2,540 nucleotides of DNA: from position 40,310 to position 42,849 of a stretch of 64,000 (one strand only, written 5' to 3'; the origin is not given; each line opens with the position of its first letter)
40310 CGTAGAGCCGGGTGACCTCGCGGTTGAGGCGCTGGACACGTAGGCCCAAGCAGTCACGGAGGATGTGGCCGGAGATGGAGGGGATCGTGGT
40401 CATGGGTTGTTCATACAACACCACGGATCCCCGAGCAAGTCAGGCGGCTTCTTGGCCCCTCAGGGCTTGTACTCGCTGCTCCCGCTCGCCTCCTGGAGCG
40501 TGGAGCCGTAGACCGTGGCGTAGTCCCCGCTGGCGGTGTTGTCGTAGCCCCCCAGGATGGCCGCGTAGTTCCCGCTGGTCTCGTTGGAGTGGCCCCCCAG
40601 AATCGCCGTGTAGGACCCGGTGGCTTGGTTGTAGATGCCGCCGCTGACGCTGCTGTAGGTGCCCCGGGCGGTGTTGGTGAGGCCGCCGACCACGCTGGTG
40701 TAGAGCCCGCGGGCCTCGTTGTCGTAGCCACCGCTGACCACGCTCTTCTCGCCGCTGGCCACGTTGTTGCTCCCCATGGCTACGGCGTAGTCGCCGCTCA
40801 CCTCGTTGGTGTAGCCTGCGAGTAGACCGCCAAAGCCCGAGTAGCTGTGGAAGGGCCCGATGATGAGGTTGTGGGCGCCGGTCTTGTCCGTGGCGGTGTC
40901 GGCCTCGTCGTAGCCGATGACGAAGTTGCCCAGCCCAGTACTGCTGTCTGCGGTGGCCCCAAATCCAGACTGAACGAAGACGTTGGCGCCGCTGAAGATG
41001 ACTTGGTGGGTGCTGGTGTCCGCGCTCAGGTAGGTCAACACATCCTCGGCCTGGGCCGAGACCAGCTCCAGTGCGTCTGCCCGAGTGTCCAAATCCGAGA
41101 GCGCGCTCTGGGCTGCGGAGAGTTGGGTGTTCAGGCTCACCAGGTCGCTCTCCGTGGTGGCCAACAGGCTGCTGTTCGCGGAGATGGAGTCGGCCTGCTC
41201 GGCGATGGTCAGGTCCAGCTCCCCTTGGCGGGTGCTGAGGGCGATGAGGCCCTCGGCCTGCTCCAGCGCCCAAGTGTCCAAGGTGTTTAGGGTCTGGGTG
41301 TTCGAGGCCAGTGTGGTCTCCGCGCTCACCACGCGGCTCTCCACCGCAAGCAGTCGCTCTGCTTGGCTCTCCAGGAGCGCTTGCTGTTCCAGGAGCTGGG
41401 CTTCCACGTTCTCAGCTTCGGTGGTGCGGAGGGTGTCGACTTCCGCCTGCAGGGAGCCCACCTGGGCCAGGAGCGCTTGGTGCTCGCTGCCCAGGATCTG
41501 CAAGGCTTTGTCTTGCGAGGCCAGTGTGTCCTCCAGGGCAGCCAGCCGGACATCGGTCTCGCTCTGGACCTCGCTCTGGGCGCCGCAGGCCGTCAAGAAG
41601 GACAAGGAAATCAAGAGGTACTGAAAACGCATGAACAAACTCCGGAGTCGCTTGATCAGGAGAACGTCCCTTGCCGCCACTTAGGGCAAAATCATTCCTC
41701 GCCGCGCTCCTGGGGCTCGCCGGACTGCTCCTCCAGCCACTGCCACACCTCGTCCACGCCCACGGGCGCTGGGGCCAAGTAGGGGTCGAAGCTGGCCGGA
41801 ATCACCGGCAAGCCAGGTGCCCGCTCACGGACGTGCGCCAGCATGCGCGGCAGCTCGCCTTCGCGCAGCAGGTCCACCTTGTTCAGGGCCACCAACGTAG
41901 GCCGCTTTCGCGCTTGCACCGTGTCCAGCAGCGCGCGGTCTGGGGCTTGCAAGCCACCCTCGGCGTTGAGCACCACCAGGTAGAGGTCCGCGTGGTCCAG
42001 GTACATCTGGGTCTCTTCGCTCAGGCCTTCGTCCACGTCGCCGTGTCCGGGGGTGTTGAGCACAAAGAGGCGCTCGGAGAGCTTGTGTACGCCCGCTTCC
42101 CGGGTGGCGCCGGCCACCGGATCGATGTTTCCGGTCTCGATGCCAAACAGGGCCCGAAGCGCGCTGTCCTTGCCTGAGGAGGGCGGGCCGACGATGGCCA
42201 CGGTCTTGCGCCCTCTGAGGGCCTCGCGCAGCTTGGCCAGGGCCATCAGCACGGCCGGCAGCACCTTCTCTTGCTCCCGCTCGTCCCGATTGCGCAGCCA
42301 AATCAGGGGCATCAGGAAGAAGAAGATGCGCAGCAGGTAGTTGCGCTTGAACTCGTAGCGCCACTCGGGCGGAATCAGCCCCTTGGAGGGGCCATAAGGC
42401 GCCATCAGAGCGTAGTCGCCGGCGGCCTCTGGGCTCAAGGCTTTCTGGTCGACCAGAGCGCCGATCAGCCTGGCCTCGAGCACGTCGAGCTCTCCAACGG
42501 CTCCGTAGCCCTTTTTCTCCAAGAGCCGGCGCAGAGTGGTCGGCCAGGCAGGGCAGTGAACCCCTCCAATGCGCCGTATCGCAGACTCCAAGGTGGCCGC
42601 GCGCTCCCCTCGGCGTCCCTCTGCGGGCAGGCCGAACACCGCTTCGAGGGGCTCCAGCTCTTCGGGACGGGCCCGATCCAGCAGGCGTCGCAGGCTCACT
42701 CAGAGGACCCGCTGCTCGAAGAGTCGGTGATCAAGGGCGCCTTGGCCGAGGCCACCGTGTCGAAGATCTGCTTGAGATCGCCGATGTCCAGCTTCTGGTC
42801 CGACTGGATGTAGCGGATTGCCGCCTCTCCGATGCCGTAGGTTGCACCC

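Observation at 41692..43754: Twin GTPases that both carry a reciprocal swap in the Mg2+ site (GKD in G1, NTPG in G3)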

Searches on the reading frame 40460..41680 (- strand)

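Call 3: search_protein_families(library=pfam, proteins=[window:40460-41680:-], max_evalue=0.01)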
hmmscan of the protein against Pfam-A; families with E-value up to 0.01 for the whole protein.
window:40460-41680:- (406 aa): 3 families
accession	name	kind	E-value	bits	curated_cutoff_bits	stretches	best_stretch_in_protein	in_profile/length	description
PF21300.2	LbR_Ice_bind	-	5.7e-09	36.4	30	2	300-392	8-97/97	Grass antifreeze beta roll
PF05658.19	YadA_head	-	0.0012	19.7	25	1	295-317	2-24/27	YadA head domain repeat (2 copies)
PF16532.11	Phage_tail_NK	-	0.0042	17.2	27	0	177-217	2-42/175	Sf6-type phage tail needle knob or tip of some Caudovirales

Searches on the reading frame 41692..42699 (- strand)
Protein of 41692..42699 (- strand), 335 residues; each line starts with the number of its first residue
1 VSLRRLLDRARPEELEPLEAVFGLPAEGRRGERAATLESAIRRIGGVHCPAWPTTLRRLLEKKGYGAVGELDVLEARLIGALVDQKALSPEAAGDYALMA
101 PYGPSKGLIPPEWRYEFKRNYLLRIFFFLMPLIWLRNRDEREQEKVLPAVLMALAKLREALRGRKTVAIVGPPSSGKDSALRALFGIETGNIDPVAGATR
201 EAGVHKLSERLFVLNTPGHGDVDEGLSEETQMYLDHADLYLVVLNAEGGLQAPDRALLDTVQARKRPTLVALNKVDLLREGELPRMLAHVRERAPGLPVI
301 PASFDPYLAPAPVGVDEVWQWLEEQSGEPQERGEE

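Call 3: search_protein_families(library=pfam, proteins=[window:41692-42699:-], max_evalue=0.01)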
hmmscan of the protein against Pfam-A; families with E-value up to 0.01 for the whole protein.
window:41692-42699:- (335 aa): 5 families
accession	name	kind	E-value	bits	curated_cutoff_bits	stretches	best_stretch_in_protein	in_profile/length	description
PF01926.29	MMR_HSR1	-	5.2e-11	43.1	21.9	1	166-274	1-113/113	50S ribosome-binding GTPase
PF00009.33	GTP_EFTU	-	1.2e-06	28.7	26.5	1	208-293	68-149/188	Elongation factor Tu GTP binding domain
PF00350.29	Dynamin_N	-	0.00039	20.9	27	0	207-274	99-167/168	Dynamin family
PF02421.24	FeoB_N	-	0.002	18.1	27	1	166-283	2-123/156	Ferrous iron transport protein B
PF03193.22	RsgA_GTPase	-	0.0069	16.7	30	0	153-219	96-168/174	RsgA GTPase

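Call 4: search_protein_families(library=ncbifam, proteins=[window:41692-42699:-], max_evalue=0.01)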
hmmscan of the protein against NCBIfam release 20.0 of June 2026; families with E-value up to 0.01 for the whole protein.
window:41692-42699:- (335 aa): 22 families
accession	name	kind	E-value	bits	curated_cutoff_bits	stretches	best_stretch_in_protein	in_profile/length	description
TIGR03594.1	GTPase_EngA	equivalog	1.4e-11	44.1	306.7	1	164-302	175-324/432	ribosome biogenesis GTPase Der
NF000908.1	PRK00089.1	equivalog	2.3e-10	40.3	237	1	166-303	5-149/291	GTPase Era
TIGR03918.1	GTP_HydF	equivalog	2.5e-08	33.2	325.55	1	164-282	7-132/392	[FeFe] hydrogenase H-cluster maturation GTPase HydF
TIGR00231.1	small_GTP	domain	3.5e-08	33.4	42.5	1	165-303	4-148/164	GTP-binding protein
NF002828.0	PRK03003.1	equivalog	7.1e-08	31.5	631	1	162-277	38-336/477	ribosome biogenesis GTPase Der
TIGR00450.1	mnmE_trmE_thdF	equivalog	7e-07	28.7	252.6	1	159-285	204-336/446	tRNA uridine-5-carboxymethylaminomethyl(34) synthesis GTPase MnmE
TIGR00436.1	era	equivalog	2.6e-06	27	116.25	1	166-291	2-133/270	GTPase Era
NF001964.0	PRK00741.1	equivalog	3.2e-06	25.9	473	1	211-282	83-148/529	peptide chain release factor 3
NF007071.0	PRK09518.1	equivalog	3.7e-06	25.8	953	1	147-276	254-390/706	bifunctional cytidylate kinase/GTPase Der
NF009891.0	PRK13351.1-1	equivalog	9.2e-06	24.5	597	1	209-302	74-161/681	elongation factor G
TIGR03598.1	GTPase_YsxC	equivalog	1.1e-05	25.2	124.45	1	164-295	18-159/186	ribosome biogenesis GTP-binding protein YihA/YsxC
NF009381.0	PRK12740.1-5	subfamily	1.9e-05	23.2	583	1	209-293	74-153/692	elongation factor G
NF000120.3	47473_otr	exception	9.7e-05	21.1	900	1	210-292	68-145/608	tetracycline resistance ribosomal protection protein Otr(A)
NF012153.1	tet_protect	equivalog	0.0001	20.7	775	1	211-291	67-142/614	tetracycline resistance ribosomal protection protein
TIGR00503.1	prfC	equivalog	0.00019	20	466.95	1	212-276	83-143/527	peptide chain release factor 3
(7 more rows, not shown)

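Call 6: find_homologous_proteins(query=window:41692-42699:-, max_evalue=0.001)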
Query window:41692-42699:- (335 aa): 16 proteins with E <= 0.001 among 8000 candidates.
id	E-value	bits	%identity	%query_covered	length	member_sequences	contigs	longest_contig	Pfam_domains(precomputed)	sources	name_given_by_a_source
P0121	7.8e-197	671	91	100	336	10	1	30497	PF01926.30,PF00009.34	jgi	jgi:GTP-binding protein EngB required for normal cell division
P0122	2.5e-189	647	88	100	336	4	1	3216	PF01926.30,PF00009.34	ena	-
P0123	1.4e-188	644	87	100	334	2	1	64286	PF01926.30,PF00009.34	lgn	-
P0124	1.2e-187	641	88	98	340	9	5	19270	PF01926.30,PF00009.34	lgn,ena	-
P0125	1.6e-142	493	71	96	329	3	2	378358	PF01926.30,PF00009.34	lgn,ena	-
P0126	1.3e-51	194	49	56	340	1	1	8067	PF01926.30,PF00350.30,PF00009.34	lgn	-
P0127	5.9e-43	166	48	54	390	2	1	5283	PF01926.30,PF00009.34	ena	-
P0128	3.6e-42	163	35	96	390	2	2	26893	PF01926.30,PF00009.34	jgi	-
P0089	1.1e-25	109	40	51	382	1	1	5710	PF01926.30,PF00009.34,PF05128.18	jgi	jgi:GTPase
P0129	3.3e-24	104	39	53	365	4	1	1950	PF01926.30,PF05128.18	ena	-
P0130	1.0e-11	63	28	35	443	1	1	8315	PF01926.30,PF08477.20,PF00350.30,PF02421.25,PF00009.34,PF03193.23,PF14714.12,PF04548.23,PF00071.29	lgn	-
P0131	4.2e-6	45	36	39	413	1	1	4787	PF01926.30,PF00350.30,PF02421.25,PF00009.34,PF03193.23,PF05128.18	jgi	jgi:small GTP-binding protein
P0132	1.1e-5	43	30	41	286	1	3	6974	PF07650.24,PF01926.30,PF00350.30,PF02421.25,PF00009.34,PF03193.23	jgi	jgi:GTP-binding protein Era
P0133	2.0e-5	42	24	44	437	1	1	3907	PF01926.30,PF08477.20,PF00350.30,PF02421.25,PF00009.34,PF03193.23,PF14714.12,PF04548.23,PF00071.29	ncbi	-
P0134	4.5e-4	38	31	47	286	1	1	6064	PF07650.24,PF01926.30,PF00350.30,PF02421.25,PF00009.34,PF03193.23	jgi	jgi:GTP-binding protein Era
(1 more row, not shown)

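Call 31: find_homologous_proteins(query=A1, max_evalue=1e-10)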
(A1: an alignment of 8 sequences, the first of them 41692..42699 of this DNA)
Query A1 (8 sequences) (335 aa, profile of the alignment): 17 proteins with E <= 1e-10 among 8000 candidates.
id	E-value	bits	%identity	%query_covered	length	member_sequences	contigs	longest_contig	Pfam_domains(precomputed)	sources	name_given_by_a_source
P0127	2.9e-180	618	48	54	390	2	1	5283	PF01926.30,PF00009.34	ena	-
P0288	4.2e-169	581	44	58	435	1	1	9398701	PF01926.30,PF00009.34,PF04670.19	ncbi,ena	-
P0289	4.0e-163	561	44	58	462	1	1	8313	PF01926.30,PF00009.34,PF04670.19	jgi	jgi:GTP-binding protein EngB required for normal cell division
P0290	5.8e-161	554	36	97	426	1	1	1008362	PF01926.30,PF00009.34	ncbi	ncbi:MAG: GTPase [Myxococcota bacterium]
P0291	7.4e-159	547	44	58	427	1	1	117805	PF01926.30,PF00009.34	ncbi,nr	ncbi:MAG: 50S ribosome-binding GTPase [Alphaproteobacteria bacterium]|nr:50S ribosome-binding GTPase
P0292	8.2e-158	544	44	58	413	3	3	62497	PF01926.30,PF00009.34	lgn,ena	-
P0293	3.6e-155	535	41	58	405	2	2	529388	PF01926.30,PF00009.34,PF04670.19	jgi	jgi:GTP-binding protein EngB required for normal cell division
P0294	1.4e-154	533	40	60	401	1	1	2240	PF01926.30,PF00009.34,PF04670.19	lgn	-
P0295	2.3e-153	529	43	56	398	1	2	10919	PF01926.30,PF00009.34,PF04670.19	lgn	-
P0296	1.1e-152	527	45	54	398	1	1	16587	PF01926.30,PF00009.34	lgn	-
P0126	1.0e-140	488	49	56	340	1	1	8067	PF01926.30,PF00350.30,PF00009.34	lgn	-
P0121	1.9e-135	470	91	100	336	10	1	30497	PF01926.30,PF00009.34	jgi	jgi:GTP-binding protein EngB required for normal cell division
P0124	1.7e-130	454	88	98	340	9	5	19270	PF01926.30,PF00009.34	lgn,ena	-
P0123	1.5e-129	451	87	100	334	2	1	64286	PF01926.30,PF00009.34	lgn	-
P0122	2.7e-129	450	88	100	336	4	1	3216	PF01926.30,PF00009.34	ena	-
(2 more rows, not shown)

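Call 47: predict_structure(alignment_id=A2)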
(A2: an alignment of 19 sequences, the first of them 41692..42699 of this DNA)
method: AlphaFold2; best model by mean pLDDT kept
length: 335 residues; sequences in the alignment: 19
mean_pLDDT: 76.4   pTM: 0.69
mean pLDDT of the five models: 76.4, 73.3, 73.2, 73.0, 71.0
residues with pLDDT >= 90: 44; 70-90: 203; 50-70: 52; < 50: 36
segments of 3 or more residues with pLDDT < 50: 100-121, 193-197, 221-224, 331-335
pLDDT, mean of each block of 10 residues (from residue 1): 82 87 82 86 81 88 82 83 78 61 40 38 59 65 80 85 86 84 83 51 77 75 55 79 85 82 89 89 91 90 81 90 75 40
secondary structure, 60 per line:
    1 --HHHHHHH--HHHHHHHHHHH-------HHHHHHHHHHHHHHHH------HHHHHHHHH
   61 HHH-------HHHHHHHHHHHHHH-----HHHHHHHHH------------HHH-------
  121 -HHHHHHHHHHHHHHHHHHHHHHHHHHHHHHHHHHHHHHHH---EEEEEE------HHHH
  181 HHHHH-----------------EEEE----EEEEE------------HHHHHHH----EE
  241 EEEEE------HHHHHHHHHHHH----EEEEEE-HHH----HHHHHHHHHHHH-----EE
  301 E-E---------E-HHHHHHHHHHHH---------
elements in order: H3-9 H12-22 H30-45 H52-63 H71-84 H90-98 H122-161 E165-170 H177-185 E203-206 E211-215 H228-234 E239-245 H252-263 E268-273 H282-293 E299-301 H315-326

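Call 50: fold_search(model_id=the predicted structure, library=pdb)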
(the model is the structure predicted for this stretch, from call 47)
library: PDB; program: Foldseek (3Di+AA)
matches with E <= 10: 1659; with E <= 0.001: 767
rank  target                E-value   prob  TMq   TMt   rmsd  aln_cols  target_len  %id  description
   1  3iev_A                4.5e-09  1.00  0.41  0.45   4.8       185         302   24  Crystal Structure of ERA in Complex with MgGNP and the 3' End of 16S rRNA (released 2009-08-25)
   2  7ohq_b                2.0e-08  1.00  0.36  0.24  16.8       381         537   16  Nog1-TAP associated immature ribosomal particle population C from S. cerevisiae (released 2021-11-03)
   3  9qiw_CD               4.6e-08  1.00  0.39  0.24  18.2       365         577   15  Human pre-60S - State 3 (released 2025-04-30)
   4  6ylx_b                5.4e-08  1.00  0.36  0.27  16.4       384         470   19  pre-60S State NE1 (TAP-Flag-Nop53) (released 2020-07-29)
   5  7of1_b                5.7e-08  1.00  0.36  0.25  18.3       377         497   17  Nog1-TAP associated immature ribosomal particle population A from S. cerevisiae (released 2021-11-03)
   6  7c1o                  6.0e-08  1.00  0.41  0.46   3.5       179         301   25  Crystal structure of Aquifex aeolicus Era Y63A bound to GDP.AlF4- (released 2021-05-12)
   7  8i9t_CH               7.5e-08  1.00  0.38  0.27  16.5       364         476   16  Cryo-EM structure of a Chaetomium thermophilum pre-60S ribosomal subunit - State Dbp10-1 (released 2023-05-17)
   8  8idt_4                7.5e-08  1.00  0.37  0.21  18.4       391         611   14  human nuclear pre-60S ribosomal particle - State G (released 2023-08-09)
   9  3pqc_A                9.2e-08  1.00  0.41  0.69   3.2       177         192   19  Crystal structure of Thermotoga maritima ribosome biogenesis GTP-binding protein EngB (YsxC/YihA) in complex with GDP (released 2011-06-08)
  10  5izk_A                9.7e-08  1.00  0.35  0.25   6.7       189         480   24  The crystal structure of human eEFSec in complex with GDP (released 2016-10-12)
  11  6yly_b                1.1e-07  1.00  0.38  0.29  16.5       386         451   17  pre-60S State NE2 (TAP-Flag-Nop53) (released 2020-07-29)
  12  2e87                  1.1e-07  1.00  0.36  0.34  17.2       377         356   20  Crystal structure of hypothetical GTP-binding protein PH1320 from Pyrococcus horikoshii OT3, in complex with GDP (released 2007-07-24)
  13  7oh3_b                1.2e-07  1.00  0.37  0.28  17.2       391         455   16  Nog1-TAP associated immature ribosomal particle population B from S. cerevisiae (released 2021-11-03)
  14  7oht_b                1.4e-07  1.00  0.37  0.28  17.9       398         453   17  Nog1-TAP associated immature ribosomal particles from S. cerevisiae after rpL2 expression shut down, population A (released 2021-11-03)
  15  7btb_b                1.7e-07  1.00  0.36  0.25  16.1       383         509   16  Cryo-EM structure of pre-60S ribosome from Saccharomyces cerevisiae rpl4delta63-87 strain at 3.22 Angstroms resolution (released 2020-10-28)
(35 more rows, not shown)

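Call 69: search_protein_families(library=padloc, proteins=[window:41692-42699:-], max_evalue=0.01)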
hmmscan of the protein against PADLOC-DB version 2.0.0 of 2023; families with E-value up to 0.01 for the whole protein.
window:41692-42699:- (335 aa): 1 family
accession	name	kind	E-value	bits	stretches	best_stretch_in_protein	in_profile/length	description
PDLC03839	LeoA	-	7.1e-05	20.1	1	162-246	55-145/559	-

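Call 73: search_protein_families(library=padloc, alignment_id=A2, max_evalue=0.1)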
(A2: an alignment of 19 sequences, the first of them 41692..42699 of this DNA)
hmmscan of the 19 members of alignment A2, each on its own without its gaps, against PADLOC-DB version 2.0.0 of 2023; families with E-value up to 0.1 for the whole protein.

A. member 1, window:41692-42699:- (335 aa): 2 families
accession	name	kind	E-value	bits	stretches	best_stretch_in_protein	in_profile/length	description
PDLC03839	LeoA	-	7.1e-05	20.1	1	162-246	55-145/559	-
PDLC00010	DruD1|DruD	-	0.041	10.9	1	20-61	17-58/359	Unknown function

B. families by the number of members that match (of 19 scanned): 8 families
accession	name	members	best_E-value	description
PDLC04112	JukA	13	1.3e-16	-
PDLC04113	JukA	13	3.4e-15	-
PDLC04111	JukA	12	2.5e-17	-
PDLC03839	LeoA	9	8.5e-09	-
PDLC03841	LeoBC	5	0.0007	-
PDLC00710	Effector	4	0.0035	2TM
PDLC00010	DruD1|DruD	3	0.013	Unknown function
PDLC00829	E1-E2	3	0.023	E1-E2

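Call 74: search_protein_families(library=pfam, alignment_id=A2, max_evalue=1)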
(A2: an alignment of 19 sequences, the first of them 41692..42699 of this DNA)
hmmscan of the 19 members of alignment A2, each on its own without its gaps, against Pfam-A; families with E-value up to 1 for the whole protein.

A. member 1, window:41692-42699:- (335 aa): 6 families
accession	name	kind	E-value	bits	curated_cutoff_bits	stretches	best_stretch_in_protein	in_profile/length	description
PF01926.29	MMR_HSR1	-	5.2e-11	43.1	21.9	1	166-274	1-113/113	50S ribosome-binding GTPase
PF00009.33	GTP_EFTU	-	1.2e-06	28.7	26.5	1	208-293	68-149/188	Elongation factor Tu GTP binding domain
PF00350.29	Dynamin_N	-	0.00039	20.9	27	1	207-274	99-167/168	Dynamin family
PF02421.24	FeoB_N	-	0.002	18.1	27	1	166-283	2-123/156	Ferrous iron transport protein B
PF03193.22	RsgA_GTPase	-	0.0069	16.7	30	0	153-219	96-168/174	RsgA GTPase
PF13191.12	AAA_16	-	0.14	13.1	32.6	1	157-285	16-151/167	AAA ATPase domain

B. families by the number of members that match (of 19 scanned): 13 families
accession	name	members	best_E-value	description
PF01926.29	MMR_HSR1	19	3e-11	50S ribosome-binding GTPase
PF00009.33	GTP_EFTU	19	7e-08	Elongation factor Tu GTP binding domain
PF02421.24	FeoB_N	19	2.6e-05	Ferrous iron transport protein B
PF00350.29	Dynamin_N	18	1.4e-06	Dynamin family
PF04670.18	Gtr1_RagA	13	2.7e-06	Gtr1/RagA G protein conserved region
PF03193.22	RsgA_GTPase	4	0.0042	RsgA GTPase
PF15654.11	Tox-WTIP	4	0.025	Toxin with a conserved tryptophan and TIP tripeptide motif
PF19993.5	DO-GTPase2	4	0.11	Double-GTPase 2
PF13191.12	AAA_16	3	0.083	AAA ATPase domain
PF04548.22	AIG1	1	0.044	AIG1 family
PF17752.6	BLF1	1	0.2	Burkholderia lethal factor 1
PF21078.2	GDH_HM3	1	0.21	Glutamate dehydrogenase, helical motif 3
PF06945.18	DUF1289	1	0.29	Protein of unknown function (DUF1289)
